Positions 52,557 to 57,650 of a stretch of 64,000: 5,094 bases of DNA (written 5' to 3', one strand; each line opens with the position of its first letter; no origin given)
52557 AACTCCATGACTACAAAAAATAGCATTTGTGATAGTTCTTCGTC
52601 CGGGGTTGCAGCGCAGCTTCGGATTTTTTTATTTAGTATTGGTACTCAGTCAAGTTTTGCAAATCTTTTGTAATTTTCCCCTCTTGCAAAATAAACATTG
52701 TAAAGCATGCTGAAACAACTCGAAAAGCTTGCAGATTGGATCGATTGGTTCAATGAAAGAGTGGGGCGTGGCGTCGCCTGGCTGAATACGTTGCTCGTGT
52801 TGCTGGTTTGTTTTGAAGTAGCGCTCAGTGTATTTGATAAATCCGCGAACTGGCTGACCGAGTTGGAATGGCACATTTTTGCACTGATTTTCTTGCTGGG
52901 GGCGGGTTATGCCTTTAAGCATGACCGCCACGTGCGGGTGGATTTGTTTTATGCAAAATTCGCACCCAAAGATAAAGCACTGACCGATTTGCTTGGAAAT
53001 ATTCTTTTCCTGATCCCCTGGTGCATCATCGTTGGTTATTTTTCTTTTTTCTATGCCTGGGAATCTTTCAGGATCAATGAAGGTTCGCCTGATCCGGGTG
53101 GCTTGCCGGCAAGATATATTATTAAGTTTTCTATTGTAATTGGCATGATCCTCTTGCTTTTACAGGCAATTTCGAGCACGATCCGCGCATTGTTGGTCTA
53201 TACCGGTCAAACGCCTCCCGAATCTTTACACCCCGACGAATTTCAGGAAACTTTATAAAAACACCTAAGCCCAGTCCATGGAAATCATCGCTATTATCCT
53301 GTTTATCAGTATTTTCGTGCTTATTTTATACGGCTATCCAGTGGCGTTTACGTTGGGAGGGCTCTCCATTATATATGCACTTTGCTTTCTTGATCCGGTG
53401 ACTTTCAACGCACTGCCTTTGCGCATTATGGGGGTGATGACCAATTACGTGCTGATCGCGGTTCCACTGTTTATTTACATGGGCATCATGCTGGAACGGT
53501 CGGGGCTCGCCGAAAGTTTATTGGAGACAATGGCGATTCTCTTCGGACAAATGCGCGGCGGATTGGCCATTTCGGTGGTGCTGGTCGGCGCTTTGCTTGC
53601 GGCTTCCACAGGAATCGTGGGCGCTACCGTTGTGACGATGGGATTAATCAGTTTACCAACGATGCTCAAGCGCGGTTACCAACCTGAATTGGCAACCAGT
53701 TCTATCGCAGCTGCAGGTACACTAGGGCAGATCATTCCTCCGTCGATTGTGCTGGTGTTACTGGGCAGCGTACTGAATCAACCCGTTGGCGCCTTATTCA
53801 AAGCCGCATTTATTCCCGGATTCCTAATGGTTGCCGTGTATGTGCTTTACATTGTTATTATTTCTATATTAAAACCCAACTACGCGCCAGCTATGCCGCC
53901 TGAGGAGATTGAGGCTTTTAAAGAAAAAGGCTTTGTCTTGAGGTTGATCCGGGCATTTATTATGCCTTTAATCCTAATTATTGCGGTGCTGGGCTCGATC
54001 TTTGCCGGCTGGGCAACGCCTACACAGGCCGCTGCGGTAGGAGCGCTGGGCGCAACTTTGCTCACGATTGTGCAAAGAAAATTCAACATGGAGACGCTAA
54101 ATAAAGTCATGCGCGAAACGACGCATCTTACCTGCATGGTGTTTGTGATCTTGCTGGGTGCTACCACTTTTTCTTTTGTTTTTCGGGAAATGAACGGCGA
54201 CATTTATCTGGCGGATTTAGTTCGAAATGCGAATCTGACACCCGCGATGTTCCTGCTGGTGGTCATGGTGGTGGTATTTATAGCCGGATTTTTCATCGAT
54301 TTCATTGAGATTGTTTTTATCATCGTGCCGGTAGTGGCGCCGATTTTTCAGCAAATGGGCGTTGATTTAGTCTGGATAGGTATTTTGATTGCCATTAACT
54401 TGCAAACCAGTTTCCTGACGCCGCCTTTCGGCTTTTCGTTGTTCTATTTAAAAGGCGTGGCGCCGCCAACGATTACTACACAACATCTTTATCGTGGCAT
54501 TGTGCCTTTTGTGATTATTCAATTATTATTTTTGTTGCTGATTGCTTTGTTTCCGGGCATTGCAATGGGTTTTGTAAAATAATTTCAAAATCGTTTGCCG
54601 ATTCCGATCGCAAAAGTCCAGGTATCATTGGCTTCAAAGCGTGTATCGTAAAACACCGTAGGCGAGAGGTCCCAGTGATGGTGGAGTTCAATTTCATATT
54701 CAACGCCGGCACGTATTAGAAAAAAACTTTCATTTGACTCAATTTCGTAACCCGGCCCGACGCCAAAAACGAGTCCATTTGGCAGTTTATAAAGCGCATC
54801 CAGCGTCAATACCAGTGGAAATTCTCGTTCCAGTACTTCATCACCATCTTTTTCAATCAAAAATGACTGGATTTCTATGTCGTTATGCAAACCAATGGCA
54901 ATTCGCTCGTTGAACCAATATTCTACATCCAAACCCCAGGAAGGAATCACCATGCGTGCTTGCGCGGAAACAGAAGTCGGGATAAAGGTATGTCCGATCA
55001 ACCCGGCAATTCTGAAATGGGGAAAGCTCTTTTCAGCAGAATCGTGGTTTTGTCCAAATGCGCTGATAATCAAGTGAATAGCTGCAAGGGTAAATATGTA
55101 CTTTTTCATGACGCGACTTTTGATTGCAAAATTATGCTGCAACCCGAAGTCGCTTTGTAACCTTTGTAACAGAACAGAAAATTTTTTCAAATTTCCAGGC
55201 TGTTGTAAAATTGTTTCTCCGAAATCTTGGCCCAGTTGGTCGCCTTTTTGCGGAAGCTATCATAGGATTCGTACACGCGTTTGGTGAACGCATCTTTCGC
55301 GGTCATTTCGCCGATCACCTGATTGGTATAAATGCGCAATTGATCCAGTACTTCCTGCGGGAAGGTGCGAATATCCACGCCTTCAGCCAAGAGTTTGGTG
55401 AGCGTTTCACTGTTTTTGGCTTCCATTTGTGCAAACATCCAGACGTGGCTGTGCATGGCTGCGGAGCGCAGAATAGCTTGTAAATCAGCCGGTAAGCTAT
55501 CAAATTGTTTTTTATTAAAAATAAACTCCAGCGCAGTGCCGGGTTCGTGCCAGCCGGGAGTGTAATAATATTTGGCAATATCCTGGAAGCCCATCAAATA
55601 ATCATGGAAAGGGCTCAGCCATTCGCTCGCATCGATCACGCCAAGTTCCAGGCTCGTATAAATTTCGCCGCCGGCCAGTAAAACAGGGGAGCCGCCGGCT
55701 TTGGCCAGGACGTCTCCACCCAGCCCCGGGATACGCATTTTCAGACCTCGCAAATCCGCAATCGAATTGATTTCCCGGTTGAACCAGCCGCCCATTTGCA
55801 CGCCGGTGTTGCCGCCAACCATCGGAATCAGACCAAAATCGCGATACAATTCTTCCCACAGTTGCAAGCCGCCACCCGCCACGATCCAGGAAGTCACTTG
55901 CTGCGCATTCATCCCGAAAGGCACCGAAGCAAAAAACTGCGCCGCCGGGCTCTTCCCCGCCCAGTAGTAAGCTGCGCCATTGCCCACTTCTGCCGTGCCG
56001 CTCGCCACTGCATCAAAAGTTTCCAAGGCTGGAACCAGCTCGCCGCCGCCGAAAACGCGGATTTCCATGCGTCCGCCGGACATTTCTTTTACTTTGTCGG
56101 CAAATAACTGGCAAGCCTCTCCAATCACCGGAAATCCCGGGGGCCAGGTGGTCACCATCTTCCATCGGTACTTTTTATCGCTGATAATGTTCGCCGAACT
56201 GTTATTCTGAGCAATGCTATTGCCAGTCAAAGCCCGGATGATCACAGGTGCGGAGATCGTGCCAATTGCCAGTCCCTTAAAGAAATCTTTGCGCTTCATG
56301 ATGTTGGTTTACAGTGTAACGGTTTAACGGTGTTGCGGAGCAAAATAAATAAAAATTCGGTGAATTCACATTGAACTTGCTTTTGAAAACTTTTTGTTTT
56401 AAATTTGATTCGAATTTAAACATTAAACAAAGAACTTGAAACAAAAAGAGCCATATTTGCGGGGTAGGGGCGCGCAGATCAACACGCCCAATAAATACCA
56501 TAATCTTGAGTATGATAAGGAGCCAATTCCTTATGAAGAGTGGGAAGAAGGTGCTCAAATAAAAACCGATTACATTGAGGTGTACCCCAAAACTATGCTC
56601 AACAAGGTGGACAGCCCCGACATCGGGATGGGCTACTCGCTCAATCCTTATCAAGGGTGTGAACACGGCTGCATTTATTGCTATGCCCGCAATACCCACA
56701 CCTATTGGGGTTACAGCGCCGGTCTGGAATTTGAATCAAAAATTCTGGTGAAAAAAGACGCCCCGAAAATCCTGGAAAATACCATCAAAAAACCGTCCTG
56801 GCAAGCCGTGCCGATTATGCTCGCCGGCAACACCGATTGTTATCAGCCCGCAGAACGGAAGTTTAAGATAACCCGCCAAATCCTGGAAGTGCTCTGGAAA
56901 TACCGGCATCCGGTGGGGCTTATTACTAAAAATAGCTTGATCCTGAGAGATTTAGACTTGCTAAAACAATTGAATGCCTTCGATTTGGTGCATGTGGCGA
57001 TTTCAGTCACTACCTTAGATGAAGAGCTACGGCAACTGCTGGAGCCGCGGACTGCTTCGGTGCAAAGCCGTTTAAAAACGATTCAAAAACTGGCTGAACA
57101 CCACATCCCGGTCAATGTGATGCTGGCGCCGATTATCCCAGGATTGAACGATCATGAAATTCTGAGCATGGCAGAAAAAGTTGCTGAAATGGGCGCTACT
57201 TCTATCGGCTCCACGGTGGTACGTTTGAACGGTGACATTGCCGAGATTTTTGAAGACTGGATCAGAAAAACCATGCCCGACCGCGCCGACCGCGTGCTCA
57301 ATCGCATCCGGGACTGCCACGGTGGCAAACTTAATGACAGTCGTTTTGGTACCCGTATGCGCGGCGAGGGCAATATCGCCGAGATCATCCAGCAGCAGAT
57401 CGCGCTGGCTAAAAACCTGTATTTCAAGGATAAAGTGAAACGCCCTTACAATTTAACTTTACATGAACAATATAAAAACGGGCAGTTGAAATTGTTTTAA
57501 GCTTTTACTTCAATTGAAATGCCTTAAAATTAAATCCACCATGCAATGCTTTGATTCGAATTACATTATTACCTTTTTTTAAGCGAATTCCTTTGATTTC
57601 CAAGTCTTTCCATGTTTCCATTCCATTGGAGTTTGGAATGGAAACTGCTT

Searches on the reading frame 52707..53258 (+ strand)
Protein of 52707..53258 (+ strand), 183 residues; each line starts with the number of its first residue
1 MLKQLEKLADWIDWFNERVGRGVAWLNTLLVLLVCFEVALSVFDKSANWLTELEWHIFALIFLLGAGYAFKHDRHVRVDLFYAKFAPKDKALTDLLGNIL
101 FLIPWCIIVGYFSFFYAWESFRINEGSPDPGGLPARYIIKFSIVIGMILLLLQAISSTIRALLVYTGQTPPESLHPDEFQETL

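Call 49: search_protein_families(library=pfam, proteins=[window:52707-53258:+], max_evalue=0.001)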
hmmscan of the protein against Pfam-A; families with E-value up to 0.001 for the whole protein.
window:52707-53258:+ (183 aa): 1 family
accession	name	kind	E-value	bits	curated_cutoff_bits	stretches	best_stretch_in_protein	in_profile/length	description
PF04290.18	DctQ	-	1.6e-19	70.6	28.3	1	30-162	1-130/132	Tripartite ATP-independent periplasmic transporters, DctQ component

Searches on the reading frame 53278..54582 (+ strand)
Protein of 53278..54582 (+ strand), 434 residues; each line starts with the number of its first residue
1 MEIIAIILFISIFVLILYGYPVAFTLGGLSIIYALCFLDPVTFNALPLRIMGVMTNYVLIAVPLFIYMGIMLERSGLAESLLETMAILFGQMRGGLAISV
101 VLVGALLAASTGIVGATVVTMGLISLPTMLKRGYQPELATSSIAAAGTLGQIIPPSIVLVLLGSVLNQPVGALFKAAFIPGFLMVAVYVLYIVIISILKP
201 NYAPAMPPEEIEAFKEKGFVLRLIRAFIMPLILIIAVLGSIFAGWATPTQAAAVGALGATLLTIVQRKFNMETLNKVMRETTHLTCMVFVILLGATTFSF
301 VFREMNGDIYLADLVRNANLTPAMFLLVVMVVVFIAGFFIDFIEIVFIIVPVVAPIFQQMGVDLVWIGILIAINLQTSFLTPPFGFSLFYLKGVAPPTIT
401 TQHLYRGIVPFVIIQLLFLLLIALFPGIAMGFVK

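Call 49: search_protein_families(library=pfam, proteins=[window:53278-54582:+], max_evalue=0.001)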
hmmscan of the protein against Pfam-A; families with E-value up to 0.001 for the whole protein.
window:53278-54582:+ (434 aa): 2 families
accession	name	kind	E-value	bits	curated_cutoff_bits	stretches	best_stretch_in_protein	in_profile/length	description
PF06808.19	DctM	-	2.4e-88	297.2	23.8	1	9-428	1-413/413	Tripartite ATP-independent periplasmic transporter, DctM component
PF03553.21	Na_H_antiporter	-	0.00044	20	23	0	175-362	46-234/303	Na+/H+ antiporter family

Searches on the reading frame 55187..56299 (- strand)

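Call 49: search_protein_families(library=pfam, proteins=[window:55187-56299:-], max_evalue=0.001)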
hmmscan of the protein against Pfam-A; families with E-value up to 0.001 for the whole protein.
window:55187-56299:- (370 aa): 1 family
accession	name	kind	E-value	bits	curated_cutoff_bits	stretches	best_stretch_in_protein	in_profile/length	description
PF03480.18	DctP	-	2.1e-59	201.6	23.4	1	49-335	2-285/286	Bacterial extracellular solute-binding protein, family 7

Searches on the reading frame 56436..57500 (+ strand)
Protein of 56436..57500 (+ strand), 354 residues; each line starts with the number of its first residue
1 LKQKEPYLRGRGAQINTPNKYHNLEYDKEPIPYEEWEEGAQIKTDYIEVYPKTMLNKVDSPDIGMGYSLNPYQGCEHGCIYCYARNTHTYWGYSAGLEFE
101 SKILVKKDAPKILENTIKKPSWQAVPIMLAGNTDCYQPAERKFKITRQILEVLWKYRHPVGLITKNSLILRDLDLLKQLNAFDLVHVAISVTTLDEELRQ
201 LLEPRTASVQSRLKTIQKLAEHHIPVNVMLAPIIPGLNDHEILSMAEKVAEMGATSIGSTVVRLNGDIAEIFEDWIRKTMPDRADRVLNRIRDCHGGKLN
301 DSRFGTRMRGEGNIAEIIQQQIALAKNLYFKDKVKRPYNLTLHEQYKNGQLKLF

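Call 83: search_protein_families(library=pfam, proteins=[window:56436-57500:+], max_evalue=0.0001)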
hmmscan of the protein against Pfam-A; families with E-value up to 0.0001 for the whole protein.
window:56436-57500:+ (354 aa): 2 families
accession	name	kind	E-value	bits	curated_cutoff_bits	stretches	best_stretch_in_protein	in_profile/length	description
PF04055.27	Radical_SAM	-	5e-20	72.8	29.5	1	70-248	2-165/166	Radical SAM superfamily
PF19238.5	Radical_SAM_2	-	3.8e-05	23.8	26.7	0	178-245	71-136/151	Radical SAM-like domain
